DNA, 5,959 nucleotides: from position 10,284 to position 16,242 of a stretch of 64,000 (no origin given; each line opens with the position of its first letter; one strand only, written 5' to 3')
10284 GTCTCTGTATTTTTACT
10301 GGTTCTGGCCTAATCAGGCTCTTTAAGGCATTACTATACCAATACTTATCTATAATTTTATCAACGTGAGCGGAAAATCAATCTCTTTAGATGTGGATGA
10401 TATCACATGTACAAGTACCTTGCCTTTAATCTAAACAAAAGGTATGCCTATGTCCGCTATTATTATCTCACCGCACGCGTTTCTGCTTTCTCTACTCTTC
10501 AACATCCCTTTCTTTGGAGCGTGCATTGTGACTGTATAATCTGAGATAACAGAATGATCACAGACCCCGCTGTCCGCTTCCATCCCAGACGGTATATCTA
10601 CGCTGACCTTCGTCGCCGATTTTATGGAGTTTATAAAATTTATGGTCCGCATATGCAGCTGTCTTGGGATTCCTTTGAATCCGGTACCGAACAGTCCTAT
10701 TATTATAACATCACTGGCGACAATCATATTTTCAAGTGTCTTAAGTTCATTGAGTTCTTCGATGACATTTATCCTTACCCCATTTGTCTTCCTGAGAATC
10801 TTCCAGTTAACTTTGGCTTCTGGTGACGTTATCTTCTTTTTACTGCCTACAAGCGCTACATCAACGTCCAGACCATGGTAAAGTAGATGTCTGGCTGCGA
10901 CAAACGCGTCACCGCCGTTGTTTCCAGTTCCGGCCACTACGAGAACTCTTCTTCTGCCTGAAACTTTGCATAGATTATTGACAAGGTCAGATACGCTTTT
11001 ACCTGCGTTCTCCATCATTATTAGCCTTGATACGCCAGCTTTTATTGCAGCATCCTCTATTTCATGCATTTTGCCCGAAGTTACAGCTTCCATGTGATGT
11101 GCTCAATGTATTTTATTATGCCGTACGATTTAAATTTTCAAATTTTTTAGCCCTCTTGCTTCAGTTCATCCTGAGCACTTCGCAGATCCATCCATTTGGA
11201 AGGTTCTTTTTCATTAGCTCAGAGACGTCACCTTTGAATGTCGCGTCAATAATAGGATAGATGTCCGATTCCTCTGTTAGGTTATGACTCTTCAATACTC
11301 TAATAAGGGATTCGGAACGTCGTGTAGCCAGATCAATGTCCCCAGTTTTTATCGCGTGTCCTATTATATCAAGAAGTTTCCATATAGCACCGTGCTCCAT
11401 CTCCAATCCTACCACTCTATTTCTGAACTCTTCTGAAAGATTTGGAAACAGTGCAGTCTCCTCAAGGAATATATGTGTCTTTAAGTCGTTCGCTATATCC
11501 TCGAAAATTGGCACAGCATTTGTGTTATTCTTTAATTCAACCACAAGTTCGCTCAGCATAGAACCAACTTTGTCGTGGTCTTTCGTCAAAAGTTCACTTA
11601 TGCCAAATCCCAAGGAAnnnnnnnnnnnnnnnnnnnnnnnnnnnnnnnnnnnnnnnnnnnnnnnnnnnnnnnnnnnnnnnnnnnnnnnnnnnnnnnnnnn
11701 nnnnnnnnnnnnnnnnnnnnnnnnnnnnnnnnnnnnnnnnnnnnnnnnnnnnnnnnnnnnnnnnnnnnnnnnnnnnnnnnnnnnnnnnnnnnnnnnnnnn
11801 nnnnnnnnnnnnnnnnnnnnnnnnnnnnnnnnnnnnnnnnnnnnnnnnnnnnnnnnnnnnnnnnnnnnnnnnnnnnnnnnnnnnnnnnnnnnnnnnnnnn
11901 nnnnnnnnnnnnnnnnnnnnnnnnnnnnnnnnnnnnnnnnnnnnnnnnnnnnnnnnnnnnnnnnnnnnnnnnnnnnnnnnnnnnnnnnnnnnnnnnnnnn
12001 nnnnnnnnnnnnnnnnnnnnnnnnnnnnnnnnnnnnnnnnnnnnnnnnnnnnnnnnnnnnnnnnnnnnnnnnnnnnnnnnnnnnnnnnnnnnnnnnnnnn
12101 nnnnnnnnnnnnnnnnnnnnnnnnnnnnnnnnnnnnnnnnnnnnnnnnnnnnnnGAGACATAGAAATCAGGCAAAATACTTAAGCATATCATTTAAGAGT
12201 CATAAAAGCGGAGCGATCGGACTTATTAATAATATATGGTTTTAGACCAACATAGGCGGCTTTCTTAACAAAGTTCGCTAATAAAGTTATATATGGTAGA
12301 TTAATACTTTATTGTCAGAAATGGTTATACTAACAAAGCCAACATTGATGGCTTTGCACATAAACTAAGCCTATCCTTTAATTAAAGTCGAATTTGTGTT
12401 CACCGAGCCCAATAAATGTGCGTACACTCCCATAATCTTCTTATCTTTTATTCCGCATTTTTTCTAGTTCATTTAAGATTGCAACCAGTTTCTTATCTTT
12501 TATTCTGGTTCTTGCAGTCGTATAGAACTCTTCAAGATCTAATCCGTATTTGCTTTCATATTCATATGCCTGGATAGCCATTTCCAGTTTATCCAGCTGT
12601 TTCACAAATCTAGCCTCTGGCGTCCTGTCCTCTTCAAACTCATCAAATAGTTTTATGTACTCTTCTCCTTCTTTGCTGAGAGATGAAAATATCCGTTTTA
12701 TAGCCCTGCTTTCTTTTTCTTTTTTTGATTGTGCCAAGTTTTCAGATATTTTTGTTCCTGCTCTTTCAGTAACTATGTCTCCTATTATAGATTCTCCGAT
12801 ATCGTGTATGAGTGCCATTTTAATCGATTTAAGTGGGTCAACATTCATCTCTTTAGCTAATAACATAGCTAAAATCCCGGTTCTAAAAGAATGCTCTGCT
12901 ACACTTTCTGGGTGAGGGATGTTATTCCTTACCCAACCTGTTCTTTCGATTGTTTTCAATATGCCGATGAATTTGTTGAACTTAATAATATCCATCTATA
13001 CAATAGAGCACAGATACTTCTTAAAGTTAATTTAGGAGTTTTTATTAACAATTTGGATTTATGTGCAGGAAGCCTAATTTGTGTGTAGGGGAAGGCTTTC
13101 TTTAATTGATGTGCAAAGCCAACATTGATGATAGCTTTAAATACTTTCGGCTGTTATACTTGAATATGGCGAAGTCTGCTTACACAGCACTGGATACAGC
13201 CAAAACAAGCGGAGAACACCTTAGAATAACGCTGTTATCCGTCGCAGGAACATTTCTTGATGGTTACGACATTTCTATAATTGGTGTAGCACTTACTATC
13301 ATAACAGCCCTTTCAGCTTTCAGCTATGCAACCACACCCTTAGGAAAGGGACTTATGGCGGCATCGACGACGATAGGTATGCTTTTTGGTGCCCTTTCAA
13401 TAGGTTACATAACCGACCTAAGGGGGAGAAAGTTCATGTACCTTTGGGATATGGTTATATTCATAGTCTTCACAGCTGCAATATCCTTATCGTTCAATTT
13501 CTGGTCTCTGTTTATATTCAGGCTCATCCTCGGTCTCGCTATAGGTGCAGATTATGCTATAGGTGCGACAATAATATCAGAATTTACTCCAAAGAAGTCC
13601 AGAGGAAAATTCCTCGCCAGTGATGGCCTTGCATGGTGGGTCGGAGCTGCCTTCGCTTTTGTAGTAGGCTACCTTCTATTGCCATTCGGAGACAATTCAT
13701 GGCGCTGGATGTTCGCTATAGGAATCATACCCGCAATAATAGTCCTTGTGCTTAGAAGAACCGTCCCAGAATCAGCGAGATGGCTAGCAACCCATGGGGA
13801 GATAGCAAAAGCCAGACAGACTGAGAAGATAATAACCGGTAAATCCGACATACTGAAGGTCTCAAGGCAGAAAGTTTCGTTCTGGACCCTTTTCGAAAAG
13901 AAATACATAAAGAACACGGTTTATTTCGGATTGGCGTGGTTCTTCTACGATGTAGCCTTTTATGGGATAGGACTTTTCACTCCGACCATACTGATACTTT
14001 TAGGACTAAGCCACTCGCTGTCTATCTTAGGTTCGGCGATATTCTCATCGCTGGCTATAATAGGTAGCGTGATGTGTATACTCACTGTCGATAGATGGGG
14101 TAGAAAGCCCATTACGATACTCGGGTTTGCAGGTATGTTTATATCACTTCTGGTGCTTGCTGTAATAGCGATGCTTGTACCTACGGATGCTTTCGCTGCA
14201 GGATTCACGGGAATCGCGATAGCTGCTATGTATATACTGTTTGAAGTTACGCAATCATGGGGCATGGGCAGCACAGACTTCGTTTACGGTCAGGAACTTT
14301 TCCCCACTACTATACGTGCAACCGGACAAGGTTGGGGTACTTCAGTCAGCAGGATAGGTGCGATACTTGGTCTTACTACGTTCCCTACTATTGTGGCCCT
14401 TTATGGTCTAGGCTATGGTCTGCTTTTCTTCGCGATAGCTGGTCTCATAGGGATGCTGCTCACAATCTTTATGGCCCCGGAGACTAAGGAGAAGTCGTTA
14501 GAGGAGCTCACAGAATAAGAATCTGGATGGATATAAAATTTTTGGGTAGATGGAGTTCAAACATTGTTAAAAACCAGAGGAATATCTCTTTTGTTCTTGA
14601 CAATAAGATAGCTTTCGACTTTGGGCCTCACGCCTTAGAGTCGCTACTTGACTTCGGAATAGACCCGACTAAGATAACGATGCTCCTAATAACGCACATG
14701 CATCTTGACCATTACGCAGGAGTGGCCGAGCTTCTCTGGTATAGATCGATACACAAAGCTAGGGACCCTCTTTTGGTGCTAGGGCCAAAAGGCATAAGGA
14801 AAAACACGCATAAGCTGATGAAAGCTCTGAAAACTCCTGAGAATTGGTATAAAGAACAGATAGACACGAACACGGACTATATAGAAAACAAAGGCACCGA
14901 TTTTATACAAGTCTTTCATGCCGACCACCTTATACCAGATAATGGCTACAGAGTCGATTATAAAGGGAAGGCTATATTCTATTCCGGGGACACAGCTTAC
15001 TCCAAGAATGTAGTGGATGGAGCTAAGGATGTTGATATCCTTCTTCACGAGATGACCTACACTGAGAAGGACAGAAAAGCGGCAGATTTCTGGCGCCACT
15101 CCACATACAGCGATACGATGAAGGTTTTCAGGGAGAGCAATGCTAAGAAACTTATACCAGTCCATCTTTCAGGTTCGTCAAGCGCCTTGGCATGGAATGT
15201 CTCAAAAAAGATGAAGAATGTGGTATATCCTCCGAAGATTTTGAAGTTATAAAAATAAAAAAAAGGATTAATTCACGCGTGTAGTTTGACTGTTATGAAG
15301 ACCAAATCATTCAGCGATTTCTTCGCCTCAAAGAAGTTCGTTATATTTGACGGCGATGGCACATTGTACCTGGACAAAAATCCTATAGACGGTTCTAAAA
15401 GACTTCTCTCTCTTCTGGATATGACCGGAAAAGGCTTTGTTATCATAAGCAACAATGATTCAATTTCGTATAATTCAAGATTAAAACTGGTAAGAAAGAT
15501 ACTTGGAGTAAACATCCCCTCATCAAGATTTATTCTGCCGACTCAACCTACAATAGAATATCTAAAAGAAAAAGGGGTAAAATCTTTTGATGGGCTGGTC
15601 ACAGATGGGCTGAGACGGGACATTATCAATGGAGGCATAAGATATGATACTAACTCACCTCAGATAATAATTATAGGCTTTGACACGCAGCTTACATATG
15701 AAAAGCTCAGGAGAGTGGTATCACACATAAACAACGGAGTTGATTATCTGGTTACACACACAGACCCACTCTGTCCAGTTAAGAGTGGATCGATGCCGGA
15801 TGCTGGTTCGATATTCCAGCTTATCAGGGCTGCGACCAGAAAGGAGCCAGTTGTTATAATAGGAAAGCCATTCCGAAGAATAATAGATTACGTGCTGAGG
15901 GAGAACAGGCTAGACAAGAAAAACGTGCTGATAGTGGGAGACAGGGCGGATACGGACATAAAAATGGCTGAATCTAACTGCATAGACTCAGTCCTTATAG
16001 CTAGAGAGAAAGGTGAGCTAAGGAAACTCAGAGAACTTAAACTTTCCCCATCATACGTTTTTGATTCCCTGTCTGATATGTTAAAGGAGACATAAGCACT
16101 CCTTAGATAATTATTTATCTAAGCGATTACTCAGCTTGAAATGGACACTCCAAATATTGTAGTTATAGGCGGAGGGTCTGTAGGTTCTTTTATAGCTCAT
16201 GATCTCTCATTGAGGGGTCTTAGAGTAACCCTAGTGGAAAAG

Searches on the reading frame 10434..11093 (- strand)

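Call 40: search_protein_families(library=pfam, proteins=[window:10434-11093:-], max_evalue=0.0001)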
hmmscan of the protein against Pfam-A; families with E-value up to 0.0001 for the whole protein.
window:10434-11093:- (220 aa): 1 family
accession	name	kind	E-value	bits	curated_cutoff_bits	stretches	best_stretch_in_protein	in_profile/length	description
PF03853.21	YjeF_N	-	5.7e-41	140.7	24.9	1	25-196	3-169/169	YjeF-related protein N-terminus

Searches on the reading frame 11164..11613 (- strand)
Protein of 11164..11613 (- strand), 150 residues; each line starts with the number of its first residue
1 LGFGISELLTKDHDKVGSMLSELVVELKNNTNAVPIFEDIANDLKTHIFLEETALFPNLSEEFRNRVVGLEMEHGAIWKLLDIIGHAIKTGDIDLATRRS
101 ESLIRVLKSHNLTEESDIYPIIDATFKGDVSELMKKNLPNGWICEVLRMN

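Call 40: search_protein_families(library=pfam, proteins=[window:11164-11613:-], max_evalue=0.0001)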
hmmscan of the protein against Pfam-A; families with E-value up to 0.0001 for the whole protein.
window:11164-11613:- (150 aa): 1 family
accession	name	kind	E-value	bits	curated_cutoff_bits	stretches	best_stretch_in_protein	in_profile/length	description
PF01814.28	Hemerythrin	-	3.4e-12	47.4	25.3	1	6-121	3-126/127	Hemerythrin HHE cation binding domain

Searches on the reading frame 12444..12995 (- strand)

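Call 40: search_protein_families(library=pfam, proteins=[window:12444-12995:-], max_evalue=0.0001)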
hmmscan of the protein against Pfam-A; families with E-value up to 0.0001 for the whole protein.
window:12444-12995:- (184 aa): 3 families
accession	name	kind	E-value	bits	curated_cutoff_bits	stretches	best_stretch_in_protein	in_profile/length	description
PF13023.12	HD_3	-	2e-43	148.6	22.5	1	11-167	2-159/165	HD domain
PF12917.13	YfbR-like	-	6.4e-18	65.5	25.9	1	6-170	2-168/182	5'-deoxynucleotidase YfbR-like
PF01966.28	HD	-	1.7e-14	54.5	22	1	32-139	1-115/116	HD domain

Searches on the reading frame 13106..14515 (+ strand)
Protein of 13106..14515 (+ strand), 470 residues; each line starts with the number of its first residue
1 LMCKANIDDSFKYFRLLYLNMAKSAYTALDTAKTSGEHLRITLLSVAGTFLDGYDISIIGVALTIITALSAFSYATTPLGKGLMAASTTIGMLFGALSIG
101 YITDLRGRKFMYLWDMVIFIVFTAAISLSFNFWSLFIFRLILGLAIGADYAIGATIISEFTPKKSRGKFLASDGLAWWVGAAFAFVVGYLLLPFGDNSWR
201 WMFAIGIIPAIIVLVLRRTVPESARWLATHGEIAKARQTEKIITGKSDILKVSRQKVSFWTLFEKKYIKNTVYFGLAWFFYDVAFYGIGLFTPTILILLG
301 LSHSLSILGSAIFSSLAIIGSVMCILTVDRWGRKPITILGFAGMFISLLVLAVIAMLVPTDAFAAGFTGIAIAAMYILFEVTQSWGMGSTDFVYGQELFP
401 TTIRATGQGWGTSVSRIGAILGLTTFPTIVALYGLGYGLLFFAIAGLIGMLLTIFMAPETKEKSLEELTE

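Call 20: search_protein_families(library=pfam, proteins=[window:13106-14515:+], max_evalue=0.00001)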
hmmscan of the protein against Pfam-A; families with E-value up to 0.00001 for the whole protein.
window:13106-14515:+ (470 aa): 2 families
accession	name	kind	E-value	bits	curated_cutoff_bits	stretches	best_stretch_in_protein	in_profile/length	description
PF00083.30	Sugar_tr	-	1.8e-61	208.9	22.3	1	45-469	6-449/452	Sugar (and other) transporter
PF07690.21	MFS_1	-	1.1e-33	117.1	33.4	1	48-422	4-346/347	Major Facilitator Superfamily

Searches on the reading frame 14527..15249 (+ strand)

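Call 41: search_protein_families(library=pfam, proteins=[window:14527-15249:+], max_evalue=0.0001)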
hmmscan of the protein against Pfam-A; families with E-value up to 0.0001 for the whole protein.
window:14527-15249:+ (241 aa): 2 families
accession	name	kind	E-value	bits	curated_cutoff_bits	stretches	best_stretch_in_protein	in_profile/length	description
PF12706.13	Lactamase_B_2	-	6.8e-17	62.2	27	1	46-213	27-199/200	Beta-lactamase superfamily domain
PF00753.33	Lactamase_B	-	2.5e-09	37.8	22.7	1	31-211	21-194/196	Metallo-beta-lactamase superfamily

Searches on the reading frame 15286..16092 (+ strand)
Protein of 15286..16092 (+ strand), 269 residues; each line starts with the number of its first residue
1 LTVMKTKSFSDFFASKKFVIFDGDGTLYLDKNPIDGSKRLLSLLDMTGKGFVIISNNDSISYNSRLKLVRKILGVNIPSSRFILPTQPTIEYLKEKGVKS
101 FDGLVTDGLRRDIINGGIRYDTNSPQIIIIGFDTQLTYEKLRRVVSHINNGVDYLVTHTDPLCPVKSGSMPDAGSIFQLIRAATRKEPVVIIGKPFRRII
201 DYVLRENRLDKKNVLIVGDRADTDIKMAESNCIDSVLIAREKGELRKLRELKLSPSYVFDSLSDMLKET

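Call 41: search_protein_families(library=pfam, proteins=[window:15286-16092:+], max_evalue=0.0001)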
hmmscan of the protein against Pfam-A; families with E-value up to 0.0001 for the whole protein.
window:15286-16092:+ (269 aa): 4 families
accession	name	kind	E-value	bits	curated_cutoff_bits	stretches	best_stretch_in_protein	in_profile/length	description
PF13344.12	Hydrolase_6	-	1.3e-15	57.7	27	1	19-101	1-83/101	Haloacid dehalogenase-like hydrolase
PF13242.12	Hydrolase_like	-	2.9e-13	50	22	1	192-264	2-74/75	HAD-hyrolase-like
PF00702.32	Hydrolase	-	1.2e-07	32.8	26.4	1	17-229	2-188/191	haloacid dehalogenase-like hydrolase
PF13419.12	HAD_2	-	9.4e-06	26.3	23.8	0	192-236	133-176/178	Haloacid dehalogenase-like hydrolase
